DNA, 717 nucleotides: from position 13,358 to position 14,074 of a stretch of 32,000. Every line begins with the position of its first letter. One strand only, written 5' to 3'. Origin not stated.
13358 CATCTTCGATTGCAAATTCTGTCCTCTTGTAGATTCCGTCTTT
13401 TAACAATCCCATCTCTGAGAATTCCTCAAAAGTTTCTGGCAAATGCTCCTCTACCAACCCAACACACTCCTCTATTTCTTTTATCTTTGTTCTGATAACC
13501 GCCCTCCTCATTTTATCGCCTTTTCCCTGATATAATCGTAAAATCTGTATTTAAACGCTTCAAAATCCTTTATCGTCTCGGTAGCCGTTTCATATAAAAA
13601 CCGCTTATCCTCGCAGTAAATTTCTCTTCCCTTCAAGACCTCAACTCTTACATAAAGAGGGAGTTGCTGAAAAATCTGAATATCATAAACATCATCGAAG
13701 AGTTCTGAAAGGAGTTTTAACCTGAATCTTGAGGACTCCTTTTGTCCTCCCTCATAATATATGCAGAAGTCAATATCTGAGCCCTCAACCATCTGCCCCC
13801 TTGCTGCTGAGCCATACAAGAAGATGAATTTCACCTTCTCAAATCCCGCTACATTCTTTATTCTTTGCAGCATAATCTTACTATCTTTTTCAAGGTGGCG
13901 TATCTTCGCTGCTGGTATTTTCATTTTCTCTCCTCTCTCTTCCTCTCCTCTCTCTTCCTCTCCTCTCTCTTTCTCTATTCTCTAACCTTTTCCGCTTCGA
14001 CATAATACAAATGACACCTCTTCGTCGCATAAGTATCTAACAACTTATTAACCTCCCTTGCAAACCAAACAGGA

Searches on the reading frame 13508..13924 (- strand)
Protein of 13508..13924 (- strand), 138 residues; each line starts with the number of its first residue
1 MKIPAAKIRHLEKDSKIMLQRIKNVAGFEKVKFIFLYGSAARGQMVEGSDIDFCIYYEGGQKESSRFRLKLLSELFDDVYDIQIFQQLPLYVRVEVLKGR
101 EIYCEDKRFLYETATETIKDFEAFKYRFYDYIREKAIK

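Call 8: search_protein_families(library=pfam, proteins=[window:13508-13924:-])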
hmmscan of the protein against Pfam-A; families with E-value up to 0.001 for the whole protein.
window:13508-13924:- (138 aa): 3 families
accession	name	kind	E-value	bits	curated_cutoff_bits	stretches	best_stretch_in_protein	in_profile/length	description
PF18765.7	Polbeta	-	9.1e-15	55.1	26.9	1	22-107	3-92/93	Polymerase beta, Nucleotidyltransferase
PF01909.29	NTP_transf_2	-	1.6e-10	41.7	21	1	28-101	10-91/93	Nucleotidyltransferase domain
PF22600.2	MTPAP-like_central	-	5.5e-05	23.7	27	1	26-94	36-104/139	Poly(A) RNA polymerase, mitochondrial-like, central palm domain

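Call 9: find_encoding_contigs(protein=window:13508-13924:-, flank=10000, max_places=10)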
Protein window:13508-13924:- (138 aa): 4 contigs read that carry it; 4 places shown.
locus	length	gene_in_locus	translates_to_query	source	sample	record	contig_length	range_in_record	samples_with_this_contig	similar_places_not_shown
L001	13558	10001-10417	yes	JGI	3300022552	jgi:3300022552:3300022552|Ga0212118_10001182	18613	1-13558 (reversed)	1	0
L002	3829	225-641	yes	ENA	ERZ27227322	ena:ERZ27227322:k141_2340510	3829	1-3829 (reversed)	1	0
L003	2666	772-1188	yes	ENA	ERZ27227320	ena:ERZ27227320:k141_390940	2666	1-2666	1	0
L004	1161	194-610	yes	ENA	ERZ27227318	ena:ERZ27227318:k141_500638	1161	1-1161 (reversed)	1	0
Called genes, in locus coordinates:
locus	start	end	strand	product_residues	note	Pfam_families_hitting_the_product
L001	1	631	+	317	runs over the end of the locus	PF01408:GFO_IDH_MocA, PF22725:GFO_IDH_MocA_C3, PF02894:GFO_IDH_MocA_C (weak)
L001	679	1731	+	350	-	PF01073:3Beta_HSD, PF01370:Epimerase, PF02719:Polysacc_synt_2 (weak), PF07993:NAD_binding_4 (weak), PF16363:GDP_Man_Dehyd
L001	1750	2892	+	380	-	PF00535:Glycos_transf_2, PF04138:GtrA_DPMS_TM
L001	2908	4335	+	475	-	PF13231:PMT_2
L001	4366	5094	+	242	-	PF00535:Glycos_transf_2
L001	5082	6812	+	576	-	PF19510:DUF6044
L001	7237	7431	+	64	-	-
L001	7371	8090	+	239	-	PF01209:Ubie_methyltran (weak), PF13489:Methyltransf_23, PF08241:Methyltransf_11, PF08242:Methyltransf_12, PF13649:Methyltransf_25, PF13847:Methyltransf_31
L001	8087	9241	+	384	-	PF00534:Glycos_transf_1, PF13692:Glyco_trans_1_4, PF13524:Glyco_trans_1_2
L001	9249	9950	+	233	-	PF13489:Methyltransf_23, PF03848:TehB (weak), PF08241:Methyltransf_11, PF08242:Methyltransf_12 (weak), PF13649:Methyltransf_25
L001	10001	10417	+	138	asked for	PF01909:NTP_transf_2, PF18765:Polbeta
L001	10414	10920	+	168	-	PF01934:HepT-like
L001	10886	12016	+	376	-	PF00155:Aminotran_1_2, PF01041:DegT_DnrJ_EryC1, PF01212:Beta_elim_lyase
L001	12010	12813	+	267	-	PF03291:mRNA_G-N7_MeTrfase (weak), PF02353:CMAS, PF01209:Ubie_methyltran, PF13489:Methyltransf_23, PF08241:Methyltransf_11, PF08242:Methyltransf_12, PF13649:Methyltransf_25, PF13847:Methyltransf_31, +4 more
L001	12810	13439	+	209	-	PF02585:PIG-L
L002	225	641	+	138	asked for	PF01909:NTP_transf_2, PF18765:Polbeta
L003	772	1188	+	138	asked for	PF01909:NTP_transf_2, PF18765:Polbeta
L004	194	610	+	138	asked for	PF01909:NTP_transf_2, PF18765:Polbeta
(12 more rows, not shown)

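Call 18: find_homologous_proteins(query=window:13508-13924:-, max_evalue=1e-10)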
Query window:13508-13924:- (138 aa): 242 proteins with E <= 1e-10 among 249 candidates; the best 120 are listed.
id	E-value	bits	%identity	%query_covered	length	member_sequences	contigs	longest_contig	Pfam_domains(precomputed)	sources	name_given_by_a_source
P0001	5.7e-83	294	99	100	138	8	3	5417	PF18765.8,PF01909.30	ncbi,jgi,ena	-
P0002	7.4e-59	216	74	99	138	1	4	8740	PF18765.8,PF01909.30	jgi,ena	-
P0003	1.2e-58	215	74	100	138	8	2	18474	PF18765.8,PF01909.30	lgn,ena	-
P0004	2.2e-56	208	78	86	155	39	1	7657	PF18765.8,PF22600.3,PF01909.30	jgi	-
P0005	1.4e-53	199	74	86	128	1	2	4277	PF18765.8,PF01909.30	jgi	-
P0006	1.9e-53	198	76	86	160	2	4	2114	PF18765.8,PF22600.3,PF01909.30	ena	-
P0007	5.3e-53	197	72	86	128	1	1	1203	PF18765.8,PF22600.3,PF01909.30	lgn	-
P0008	6.9e-53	196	74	86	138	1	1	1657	PF18765.8,PF22600.3,PF01909.30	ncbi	-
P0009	7.8e-53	196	74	86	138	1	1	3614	PF18765.8,PF22600.3,PF01909.30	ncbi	-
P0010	7.8e-53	196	76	87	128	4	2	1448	PF18765.8,PF01909.30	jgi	-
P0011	8.2e-53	196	74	86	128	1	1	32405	PF18765.8,PF01909.30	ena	-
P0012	1.3e-52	195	73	86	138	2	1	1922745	PF18765.8,PF22600.3,PF01909.30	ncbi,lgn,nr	ncbi:Nucleotidyltransferase domain protein [Candidatus Methanoperedenaceae archaeon GB37]|nr:Nucleot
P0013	2.1e-52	195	73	86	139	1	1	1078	PF18765.8,PF22600.3,PF01909.30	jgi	-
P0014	2.2e-52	195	75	86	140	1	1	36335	PF18765.8,PF22600.3,PF01909.30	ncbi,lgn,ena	-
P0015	2.5e-52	195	73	86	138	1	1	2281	PF18765.8,PF22600.3,PF01909.30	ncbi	-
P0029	3.4e-51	191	71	86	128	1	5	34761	PF18765.8,PF01909.30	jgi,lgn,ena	-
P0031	5.2e-51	190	69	88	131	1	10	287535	PF18765.8,PF01909.30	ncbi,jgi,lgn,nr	ncbi:MAG: uncharacterized protein PWP01_644 [Methanosarcinales archaeon]|nr:nucleotidyltransferase d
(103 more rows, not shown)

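Call 22: find_encoding_contigs(protein=P0003, flank=6000, max_places=6)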
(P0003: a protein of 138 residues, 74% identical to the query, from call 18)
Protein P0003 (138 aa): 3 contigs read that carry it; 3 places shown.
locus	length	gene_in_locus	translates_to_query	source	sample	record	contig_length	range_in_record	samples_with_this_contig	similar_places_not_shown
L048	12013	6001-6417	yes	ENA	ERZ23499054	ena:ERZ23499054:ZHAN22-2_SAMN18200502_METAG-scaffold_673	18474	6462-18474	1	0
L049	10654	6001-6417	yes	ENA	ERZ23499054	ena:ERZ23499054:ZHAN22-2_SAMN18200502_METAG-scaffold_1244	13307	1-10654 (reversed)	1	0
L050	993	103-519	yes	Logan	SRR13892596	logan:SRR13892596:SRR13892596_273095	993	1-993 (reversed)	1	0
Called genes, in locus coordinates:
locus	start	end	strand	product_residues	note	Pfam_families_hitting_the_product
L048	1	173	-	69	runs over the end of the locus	PF01402:RHH_1 (faint)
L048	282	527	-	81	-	PF01943:Polysacc_synt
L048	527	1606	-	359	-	PF02350:Epimerase_2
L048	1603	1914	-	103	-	-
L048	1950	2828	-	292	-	PF07690:MFS_1 (weak), PF07760:DUF1616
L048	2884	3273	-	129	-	-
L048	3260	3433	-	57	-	-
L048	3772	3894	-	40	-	-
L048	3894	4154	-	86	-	-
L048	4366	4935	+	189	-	PF01909:NTP_transf_2, PF18765:Polbeta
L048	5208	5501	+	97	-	PF03683:UPF0175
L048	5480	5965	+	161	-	PF11848:DUF3368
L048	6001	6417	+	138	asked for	PF01909:NTP_transf_2, PF18765:Polbeta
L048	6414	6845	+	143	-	PF01934:HepT-like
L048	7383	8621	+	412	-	PF06381:Phage_portal_3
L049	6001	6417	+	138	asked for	PF01909:NTP_transf_2, PF18765:Polbeta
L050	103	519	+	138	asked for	PF01909:NTP_transf_2, PF18765:Polbeta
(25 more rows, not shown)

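Call 23: find_encoding_contigs(protein=P0002, flank=6000, max_places=6)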
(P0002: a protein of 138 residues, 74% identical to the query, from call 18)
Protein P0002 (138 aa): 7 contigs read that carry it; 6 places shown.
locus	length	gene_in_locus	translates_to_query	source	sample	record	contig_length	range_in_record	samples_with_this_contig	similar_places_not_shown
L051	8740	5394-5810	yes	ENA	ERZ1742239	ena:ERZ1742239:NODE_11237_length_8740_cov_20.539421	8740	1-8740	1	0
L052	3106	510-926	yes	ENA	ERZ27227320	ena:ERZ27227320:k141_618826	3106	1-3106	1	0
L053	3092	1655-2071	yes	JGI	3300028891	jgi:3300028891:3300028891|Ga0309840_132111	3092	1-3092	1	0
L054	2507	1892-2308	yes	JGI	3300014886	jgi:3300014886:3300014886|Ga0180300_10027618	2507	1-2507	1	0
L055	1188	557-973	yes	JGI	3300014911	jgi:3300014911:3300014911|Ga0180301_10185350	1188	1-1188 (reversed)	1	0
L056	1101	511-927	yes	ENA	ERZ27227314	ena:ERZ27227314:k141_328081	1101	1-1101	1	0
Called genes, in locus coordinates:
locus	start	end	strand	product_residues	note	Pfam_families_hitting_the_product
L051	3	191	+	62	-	?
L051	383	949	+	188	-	PF01073:3Beta_HSD, PF01370:Epimerase, PF02719:Polysacc_synt_2, PF03435:Sacchrp_dh_NADP (weak), PF04321:RmlD_sub_bind, PF05368:NmrA, PF16363:GDP_Man_Dehyd, PF13460:NAD_binding_10, +1 more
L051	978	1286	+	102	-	-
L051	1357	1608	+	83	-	-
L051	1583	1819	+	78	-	PF11848:DUF3368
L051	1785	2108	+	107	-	PF11848:DUF3368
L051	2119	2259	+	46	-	PF00535:Glycos_transf_2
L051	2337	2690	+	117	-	-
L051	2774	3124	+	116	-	-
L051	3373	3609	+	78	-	-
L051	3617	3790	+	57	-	PF00535:Glycos_transf_2 (weak)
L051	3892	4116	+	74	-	-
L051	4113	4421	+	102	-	-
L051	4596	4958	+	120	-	-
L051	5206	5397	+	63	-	-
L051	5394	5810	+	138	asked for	PF01909:NTP_transf_2, PF18765:Polbeta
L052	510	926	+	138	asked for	PF01909:NTP_transf_2, PF18765:Polbeta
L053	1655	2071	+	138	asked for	PF01909:NTP_transf_2, PF18765:Polbeta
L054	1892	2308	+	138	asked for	PF01909:NTP_transf_2, PF18765:Polbeta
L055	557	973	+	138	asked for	PF01909:NTP_transf_2, PF18765:Polbeta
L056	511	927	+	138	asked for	PF01909:NTP_transf_2, PF18765:Polbeta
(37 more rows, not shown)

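Call 39: list_cluster_members(proteins=[window:13508-13924:-, window:13005-13511:-, window:13975-14676:-, window:14684-15862:-, P0003, P0002])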
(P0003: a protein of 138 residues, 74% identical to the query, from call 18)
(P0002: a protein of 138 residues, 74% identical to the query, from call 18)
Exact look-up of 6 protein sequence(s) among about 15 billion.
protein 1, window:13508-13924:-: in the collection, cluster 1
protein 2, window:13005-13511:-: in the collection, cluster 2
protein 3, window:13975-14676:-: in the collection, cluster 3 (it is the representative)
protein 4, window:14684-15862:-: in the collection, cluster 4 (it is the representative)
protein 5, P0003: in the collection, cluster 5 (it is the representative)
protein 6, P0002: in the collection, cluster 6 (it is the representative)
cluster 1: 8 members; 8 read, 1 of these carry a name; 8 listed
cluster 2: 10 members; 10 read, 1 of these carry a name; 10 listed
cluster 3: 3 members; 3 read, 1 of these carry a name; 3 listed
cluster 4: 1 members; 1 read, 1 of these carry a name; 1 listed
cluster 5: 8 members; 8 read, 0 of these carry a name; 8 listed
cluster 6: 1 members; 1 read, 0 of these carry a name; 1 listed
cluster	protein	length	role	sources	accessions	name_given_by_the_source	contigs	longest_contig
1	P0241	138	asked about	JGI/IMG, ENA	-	-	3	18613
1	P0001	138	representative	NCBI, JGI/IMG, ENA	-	-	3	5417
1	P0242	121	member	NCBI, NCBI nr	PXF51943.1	MAG: nucleotidyltransferase domain-containing protein [Candidatus Methanophagaceae ... | MAG: nucleotidyltransferase domain-containing protein [Methanophagales archaeon]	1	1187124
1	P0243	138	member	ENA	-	-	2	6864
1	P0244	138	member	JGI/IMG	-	-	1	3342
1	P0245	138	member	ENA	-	-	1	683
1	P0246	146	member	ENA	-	-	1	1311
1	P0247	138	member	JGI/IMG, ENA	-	-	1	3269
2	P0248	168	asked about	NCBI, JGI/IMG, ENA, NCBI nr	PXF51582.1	MAG: DUF86 domain-containing protein [Candidatus Methanophagaceae archaeon] | MAG: DUF86 domain-containing protein [Methanophagales archaeon]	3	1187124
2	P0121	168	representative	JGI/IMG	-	-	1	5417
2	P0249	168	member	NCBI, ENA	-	-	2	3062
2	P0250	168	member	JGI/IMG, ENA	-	-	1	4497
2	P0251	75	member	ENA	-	-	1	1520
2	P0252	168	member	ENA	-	-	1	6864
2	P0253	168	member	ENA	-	-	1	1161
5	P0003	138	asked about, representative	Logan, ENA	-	-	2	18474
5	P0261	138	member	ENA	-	-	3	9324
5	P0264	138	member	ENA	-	-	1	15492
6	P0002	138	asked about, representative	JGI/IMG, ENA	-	-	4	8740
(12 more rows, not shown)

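Call 42: find_encoding_contigs(protein=P0264, flank=5000, max_places=5)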
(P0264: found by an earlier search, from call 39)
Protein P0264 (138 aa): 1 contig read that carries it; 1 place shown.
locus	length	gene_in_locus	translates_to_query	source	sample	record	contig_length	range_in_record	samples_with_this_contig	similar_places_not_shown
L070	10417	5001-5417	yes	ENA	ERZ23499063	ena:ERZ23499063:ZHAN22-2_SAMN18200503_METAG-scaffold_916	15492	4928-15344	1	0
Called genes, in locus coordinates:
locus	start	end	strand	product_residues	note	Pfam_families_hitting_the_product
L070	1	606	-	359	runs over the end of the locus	PF02350:Epimerase_2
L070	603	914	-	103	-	-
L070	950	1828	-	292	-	PF07690:MFS_1 (weak), PF07760:DUF1616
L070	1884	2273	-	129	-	-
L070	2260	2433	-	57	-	-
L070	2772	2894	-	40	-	-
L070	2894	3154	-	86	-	-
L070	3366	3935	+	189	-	PF01909:NTP_transf_2, PF18765:Polbeta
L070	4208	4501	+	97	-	PF03683:UPF0175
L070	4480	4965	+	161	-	PF11848:DUF3368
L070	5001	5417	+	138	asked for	PF01909:NTP_transf_2, PF18765:Polbeta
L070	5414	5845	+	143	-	PF01934:HepT-like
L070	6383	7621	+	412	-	PF06381:Phage_portal_3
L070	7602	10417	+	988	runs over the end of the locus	?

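Call 43: find_encoding_contigs(protein=P0261, flank=5000, max_places=5)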
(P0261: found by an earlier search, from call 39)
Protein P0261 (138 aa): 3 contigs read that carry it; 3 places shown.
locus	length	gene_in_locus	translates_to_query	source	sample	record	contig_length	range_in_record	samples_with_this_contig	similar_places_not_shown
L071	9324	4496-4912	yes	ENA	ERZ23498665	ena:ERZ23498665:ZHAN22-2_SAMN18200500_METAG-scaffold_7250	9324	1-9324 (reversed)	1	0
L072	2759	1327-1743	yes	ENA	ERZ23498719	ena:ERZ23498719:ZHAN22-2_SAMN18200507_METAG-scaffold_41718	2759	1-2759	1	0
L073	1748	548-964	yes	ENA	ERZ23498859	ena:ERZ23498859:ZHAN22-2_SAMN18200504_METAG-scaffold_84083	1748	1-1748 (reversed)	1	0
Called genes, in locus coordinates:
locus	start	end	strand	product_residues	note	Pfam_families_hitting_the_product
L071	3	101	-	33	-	?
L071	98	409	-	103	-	-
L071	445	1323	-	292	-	PF07690:MFS_1 (weak), PF07760:DUF1616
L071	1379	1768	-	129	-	-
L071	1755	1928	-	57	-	-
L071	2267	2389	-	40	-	-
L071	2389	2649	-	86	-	-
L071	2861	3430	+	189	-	PF01909:NTP_transf_2, PF18765:Polbeta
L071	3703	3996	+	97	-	PF03683:UPF0175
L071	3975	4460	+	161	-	PF11848:DUF3368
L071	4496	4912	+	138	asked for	PF01909:NTP_transf_2, PF18765:Polbeta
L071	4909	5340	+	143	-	PF01934:HepT-like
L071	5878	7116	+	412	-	PF06381:Phage_portal_3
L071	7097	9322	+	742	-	?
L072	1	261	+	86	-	?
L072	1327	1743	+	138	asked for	PF01909:NTP_transf_2, PF18765:Polbeta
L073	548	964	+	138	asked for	PF01909:NTP_transf_2, PF18765:Polbeta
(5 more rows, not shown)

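Call 48: find_encoding_contigs(protein=P0011, flank=3000, max_places=4)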
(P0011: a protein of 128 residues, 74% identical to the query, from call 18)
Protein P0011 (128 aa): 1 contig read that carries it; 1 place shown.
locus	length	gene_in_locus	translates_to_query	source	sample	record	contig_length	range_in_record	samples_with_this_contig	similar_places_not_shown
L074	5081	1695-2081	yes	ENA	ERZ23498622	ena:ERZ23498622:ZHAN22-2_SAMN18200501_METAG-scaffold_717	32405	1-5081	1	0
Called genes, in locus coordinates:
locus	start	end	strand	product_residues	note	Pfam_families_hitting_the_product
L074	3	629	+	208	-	?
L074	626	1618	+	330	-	PF04015:DUF362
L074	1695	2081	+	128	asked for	PF01909:NTP_transf_2, PF18765:Polbeta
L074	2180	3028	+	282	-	PF01209:Ubie_methyltran, PF13489:Methyltransf_23, PF02353:CMAS, PF13847:Methyltransf_31, PF08241:Methyltransf_11, PF08242:Methyltransf_12, PF13649:Methyltransf_25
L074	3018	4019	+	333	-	PF13506:Glyco_transf_21 (weak), PF13641:Glyco_tranf_2_3, PF00535:Glycos_transf_2, PF10111:Glyco_tranf_2_2, PF13632:Glyco_trans_2_3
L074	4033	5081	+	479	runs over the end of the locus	PF02310:B12-binding, PF04055:Radical_SAM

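Call 49: find_encoding_contigs(protein=P0004, flank=3000, max_places=4)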
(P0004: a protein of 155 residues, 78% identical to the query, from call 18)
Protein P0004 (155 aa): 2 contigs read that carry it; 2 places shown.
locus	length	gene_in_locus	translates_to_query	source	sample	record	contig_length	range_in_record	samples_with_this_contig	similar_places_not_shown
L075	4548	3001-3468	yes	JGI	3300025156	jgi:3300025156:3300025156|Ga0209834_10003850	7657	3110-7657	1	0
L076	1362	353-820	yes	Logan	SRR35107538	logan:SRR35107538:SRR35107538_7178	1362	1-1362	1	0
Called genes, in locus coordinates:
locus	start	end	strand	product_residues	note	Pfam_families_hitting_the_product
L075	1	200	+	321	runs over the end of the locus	PF00535:Glycos_transf_2, PF10111:Glyco_tranf_2_2, PF13641:Glyco_tranf_2_3, PF13704:Glyco_tranf_2_4 (faint), PF13506:Glyco_transf_21, PF13632:Glyco_trans_2_3 (weak)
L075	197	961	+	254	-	PF13489:Methyltransf_23 (weak), PF02353:CMAS (weak), PF05175:MTS (weak), PF13847:Methyltransf_31 (weak), PF08241:Methyltransf_11, PF08242:Methyltransf_12, PF13649:Methyltransf_25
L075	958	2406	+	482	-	PF02310:B12-binding, PF04055:Radical_SAM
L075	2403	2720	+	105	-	PF18810:PBECR2 (weak)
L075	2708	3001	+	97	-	PF10049:DUF2283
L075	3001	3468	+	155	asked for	PF22600:MTPAP-like_central (weak), PF01909:NTP_transf_2, PF18765:Polbeta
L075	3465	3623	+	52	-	-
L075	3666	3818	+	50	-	-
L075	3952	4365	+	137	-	-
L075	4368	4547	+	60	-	?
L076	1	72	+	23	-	?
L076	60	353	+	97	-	PF10049:DUF2283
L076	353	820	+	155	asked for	PF22600:MTPAP-like_central (weak), PF01909:NTP_transf_2, PF18765:Polbeta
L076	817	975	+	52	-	-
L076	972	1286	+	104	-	PF01934:HepT-like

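Call 65: find_encoding_contigs(protein=P0246, flank=4000, max_places=4)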
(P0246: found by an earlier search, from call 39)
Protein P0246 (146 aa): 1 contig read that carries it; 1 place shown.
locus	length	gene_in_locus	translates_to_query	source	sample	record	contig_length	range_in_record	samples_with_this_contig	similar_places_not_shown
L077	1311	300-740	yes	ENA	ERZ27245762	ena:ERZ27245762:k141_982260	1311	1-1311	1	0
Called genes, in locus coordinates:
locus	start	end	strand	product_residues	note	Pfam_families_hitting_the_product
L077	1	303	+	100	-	?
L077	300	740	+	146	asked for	PF01909:NTP_transf_2, PF18765:Polbeta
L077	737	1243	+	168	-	PF01934:HepT-like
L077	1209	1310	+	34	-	?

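Call 79: find_encoding_contigs(protein=P0029, flank=2500, max_places=5)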
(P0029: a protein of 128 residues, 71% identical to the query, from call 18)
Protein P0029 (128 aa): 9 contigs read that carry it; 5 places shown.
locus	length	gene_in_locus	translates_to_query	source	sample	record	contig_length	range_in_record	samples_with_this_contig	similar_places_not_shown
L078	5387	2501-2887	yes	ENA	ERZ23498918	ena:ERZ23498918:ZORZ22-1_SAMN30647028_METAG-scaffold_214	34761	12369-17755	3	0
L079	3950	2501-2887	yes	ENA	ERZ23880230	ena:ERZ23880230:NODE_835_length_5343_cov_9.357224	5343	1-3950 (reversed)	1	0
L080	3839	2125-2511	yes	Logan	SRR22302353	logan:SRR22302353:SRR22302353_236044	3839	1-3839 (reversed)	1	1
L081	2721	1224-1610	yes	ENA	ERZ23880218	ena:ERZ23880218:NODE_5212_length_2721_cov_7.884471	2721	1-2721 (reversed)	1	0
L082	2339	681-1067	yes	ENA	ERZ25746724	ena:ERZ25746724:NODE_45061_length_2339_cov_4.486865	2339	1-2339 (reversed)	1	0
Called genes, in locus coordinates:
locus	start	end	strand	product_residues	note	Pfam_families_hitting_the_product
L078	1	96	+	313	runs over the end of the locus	PF01073:3Beta_HSD, PF01370:Epimerase, PF02719:Polysacc_synt_2, PF04321:RmlD_sub_bind, PF16363:GDP_Man_Dehyd, PF07993:NAD_binding_4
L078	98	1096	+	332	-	PF04321:RmlD_sub_bind, PF01073:3Beta_HSD, PF01370:Epimerase, PF02719:Polysacc_synt_2, PF16363:GDP_Man_Dehyd, PF07993:NAD_binding_4 (weak)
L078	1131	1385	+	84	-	PF00534:Glycos_transf_1 (weak), PF13692:Glyco_trans_1_4 (weak)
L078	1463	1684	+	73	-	-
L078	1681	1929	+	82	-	PF05016:ParE_toxin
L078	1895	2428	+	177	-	PF04015:DUF362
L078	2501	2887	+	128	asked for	PF01909:NTP_transf_2, PF18765:Polbeta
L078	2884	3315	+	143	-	PF01934:HepT-like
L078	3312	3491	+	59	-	-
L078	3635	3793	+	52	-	-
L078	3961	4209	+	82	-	PF03683:UPF0175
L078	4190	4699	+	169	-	PF11848:DUF3368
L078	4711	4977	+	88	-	-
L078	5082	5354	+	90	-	-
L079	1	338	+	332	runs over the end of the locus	PF04321:RmlD_sub_bind, PF01073:3Beta_HSD, PF01370:Epimerase, PF02719:Polysacc_synt_2, PF16363:GDP_Man_Dehyd, PF07993:NAD_binding_4 (weak)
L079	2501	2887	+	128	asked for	PF01909:NTP_transf_2, PF18765:Polbeta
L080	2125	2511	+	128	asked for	PF01909:NTP_transf_2, PF18765:Polbeta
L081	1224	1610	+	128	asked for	PF01909:NTP_transf_2, PF18765:Polbeta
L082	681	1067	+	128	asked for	PF01909:NTP_transf_2, PF18765:Polbeta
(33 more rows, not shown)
